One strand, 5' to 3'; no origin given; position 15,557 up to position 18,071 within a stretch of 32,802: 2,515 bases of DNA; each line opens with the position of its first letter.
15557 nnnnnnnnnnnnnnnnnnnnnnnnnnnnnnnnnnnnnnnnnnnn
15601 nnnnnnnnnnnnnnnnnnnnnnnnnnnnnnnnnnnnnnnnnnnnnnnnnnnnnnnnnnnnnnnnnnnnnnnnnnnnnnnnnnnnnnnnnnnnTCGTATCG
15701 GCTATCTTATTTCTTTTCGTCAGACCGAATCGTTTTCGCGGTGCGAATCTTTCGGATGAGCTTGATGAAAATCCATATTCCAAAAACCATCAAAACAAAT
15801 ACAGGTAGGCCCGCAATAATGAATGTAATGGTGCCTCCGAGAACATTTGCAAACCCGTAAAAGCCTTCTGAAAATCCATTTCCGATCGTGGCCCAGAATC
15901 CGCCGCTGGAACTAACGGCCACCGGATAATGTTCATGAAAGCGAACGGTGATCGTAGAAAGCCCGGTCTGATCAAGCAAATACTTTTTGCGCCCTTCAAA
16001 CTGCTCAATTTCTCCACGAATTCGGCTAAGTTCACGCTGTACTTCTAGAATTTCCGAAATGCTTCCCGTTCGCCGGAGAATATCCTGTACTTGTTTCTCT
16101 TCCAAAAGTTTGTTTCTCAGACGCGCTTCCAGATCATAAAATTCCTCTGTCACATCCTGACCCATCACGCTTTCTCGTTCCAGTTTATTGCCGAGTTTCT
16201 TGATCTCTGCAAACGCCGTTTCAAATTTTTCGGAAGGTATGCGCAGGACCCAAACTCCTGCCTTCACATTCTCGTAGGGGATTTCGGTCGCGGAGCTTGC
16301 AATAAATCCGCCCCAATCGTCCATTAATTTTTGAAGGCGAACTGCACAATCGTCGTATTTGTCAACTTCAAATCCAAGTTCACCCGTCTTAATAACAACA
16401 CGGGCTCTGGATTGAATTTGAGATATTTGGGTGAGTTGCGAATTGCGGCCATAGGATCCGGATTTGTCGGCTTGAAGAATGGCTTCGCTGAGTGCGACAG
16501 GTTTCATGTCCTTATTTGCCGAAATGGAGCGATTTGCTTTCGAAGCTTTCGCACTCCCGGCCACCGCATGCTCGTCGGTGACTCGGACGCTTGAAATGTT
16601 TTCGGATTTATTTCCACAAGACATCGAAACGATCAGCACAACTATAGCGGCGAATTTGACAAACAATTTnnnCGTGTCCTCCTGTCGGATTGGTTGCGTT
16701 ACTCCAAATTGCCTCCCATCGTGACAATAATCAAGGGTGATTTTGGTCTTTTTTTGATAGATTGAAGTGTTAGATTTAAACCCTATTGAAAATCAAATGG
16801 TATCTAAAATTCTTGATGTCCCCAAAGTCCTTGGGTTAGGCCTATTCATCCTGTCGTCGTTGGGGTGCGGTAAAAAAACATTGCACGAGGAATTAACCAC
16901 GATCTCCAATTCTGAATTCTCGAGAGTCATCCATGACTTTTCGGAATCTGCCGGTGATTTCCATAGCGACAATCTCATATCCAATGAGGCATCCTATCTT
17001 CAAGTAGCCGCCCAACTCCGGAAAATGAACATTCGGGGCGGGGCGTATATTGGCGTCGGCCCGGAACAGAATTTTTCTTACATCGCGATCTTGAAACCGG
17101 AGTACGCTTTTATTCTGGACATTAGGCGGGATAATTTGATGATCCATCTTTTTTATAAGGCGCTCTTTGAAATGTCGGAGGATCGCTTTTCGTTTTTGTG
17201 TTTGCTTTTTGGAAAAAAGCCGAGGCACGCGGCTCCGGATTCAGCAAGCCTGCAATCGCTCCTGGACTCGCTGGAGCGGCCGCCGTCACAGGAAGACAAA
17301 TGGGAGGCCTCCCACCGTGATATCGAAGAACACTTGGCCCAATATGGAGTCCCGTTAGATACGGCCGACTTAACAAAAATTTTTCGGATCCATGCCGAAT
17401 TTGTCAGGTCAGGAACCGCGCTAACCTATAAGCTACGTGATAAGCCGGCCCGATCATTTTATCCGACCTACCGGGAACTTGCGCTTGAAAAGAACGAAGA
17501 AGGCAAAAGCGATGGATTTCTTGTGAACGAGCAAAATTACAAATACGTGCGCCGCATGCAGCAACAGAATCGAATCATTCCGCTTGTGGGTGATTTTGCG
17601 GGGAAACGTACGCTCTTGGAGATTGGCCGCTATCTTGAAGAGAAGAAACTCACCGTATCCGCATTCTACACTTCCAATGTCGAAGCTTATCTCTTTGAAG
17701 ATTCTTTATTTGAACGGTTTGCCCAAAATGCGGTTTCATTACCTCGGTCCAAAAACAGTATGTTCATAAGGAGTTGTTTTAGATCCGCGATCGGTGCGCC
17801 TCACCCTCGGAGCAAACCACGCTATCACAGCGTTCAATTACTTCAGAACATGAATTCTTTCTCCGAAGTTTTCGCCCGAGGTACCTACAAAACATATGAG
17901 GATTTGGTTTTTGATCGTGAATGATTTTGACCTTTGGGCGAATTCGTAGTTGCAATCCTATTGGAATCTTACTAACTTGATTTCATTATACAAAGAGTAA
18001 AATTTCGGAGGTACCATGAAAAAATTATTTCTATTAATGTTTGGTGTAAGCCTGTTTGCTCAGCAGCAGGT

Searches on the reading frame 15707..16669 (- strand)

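Call 21: search_protein_families(library=pfam, proteins=[window:15707-16669:-], max_evalue=0.001)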
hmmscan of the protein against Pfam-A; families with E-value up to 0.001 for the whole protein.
window:15707-16669:- (320 aa): 1 family
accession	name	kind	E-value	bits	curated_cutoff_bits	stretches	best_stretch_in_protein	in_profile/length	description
PF14257.11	DUF4349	-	2.3e-54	184.4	27.7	1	90-301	1-211/213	Domain of unknown function (DUF4349)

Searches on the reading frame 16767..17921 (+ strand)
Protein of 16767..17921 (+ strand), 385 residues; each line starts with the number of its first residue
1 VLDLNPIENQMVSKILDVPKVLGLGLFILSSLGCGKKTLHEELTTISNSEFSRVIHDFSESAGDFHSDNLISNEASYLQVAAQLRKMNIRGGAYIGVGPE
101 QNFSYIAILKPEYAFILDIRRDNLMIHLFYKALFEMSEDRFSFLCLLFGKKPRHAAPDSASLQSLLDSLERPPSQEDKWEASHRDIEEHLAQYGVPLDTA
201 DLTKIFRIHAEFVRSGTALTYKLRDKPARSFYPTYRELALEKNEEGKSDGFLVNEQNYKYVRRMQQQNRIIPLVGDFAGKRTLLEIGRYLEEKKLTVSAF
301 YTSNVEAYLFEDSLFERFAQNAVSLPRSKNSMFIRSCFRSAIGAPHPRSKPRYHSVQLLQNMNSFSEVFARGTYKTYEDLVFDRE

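Call 21: search_protein_families(library=pfam, proteins=[window:16767-17921:+], max_evalue=0.001)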
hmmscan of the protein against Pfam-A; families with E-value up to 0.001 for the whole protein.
window:16767-17921:+ (385 aa): 1 family
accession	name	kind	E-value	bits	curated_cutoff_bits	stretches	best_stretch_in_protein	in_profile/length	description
PF25046.1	DUF7790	-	3.6e-38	131.9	23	1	71-371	3-245/272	Domain of unknown function (DUF7790)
